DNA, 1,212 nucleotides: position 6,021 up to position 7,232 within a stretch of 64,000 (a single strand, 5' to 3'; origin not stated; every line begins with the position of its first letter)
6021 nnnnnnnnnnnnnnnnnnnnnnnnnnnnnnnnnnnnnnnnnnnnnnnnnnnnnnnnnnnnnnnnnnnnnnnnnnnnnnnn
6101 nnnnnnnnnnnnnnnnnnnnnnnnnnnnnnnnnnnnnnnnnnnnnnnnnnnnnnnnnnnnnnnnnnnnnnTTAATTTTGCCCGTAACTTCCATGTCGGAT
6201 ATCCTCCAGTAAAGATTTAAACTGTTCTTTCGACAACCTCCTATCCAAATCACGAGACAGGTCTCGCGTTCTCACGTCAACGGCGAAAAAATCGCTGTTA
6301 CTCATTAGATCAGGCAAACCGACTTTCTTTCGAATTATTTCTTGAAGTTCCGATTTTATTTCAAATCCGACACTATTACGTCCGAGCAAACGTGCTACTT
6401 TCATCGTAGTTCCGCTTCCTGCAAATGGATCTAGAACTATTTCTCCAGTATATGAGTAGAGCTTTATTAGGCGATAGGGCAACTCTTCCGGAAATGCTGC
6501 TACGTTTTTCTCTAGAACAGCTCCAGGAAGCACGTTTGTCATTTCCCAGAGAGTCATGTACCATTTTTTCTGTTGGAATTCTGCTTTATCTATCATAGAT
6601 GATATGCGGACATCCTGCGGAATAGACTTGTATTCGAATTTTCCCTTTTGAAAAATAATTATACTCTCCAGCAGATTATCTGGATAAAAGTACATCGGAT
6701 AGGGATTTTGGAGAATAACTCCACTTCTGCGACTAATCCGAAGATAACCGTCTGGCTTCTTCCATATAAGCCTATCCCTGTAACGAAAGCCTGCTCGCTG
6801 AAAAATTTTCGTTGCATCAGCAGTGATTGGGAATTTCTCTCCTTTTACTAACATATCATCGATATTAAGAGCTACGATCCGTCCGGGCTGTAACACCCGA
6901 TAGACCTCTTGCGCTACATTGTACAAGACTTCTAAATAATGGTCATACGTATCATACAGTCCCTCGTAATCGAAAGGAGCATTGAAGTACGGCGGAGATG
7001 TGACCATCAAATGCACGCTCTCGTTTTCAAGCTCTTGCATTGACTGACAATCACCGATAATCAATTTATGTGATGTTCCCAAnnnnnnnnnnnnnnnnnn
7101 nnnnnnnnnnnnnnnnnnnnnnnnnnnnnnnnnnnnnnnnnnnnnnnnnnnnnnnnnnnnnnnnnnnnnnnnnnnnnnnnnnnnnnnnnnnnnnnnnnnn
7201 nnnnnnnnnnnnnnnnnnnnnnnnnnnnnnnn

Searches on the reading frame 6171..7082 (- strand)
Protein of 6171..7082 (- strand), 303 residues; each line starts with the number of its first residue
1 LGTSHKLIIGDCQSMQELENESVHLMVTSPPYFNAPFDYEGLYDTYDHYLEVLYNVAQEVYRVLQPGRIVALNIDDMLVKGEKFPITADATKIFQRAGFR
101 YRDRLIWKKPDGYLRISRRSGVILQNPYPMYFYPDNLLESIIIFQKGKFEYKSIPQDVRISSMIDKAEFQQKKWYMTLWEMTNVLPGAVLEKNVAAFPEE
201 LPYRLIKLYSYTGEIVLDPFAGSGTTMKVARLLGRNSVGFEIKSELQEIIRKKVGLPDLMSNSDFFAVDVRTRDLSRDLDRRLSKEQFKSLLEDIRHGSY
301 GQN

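Call 72: search_protein_families(library=pfam, proteins=[window:6171-7082:-], max_evalue=0.00001)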
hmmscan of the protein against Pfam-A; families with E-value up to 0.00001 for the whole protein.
window:6171-7082:- (303 aa): 1 family
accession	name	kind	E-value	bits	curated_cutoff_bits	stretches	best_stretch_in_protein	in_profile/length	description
PF01555.25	N6_N4_Mtase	-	7.9e-45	153.9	26.7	1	23-251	1-220/221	DNA methylase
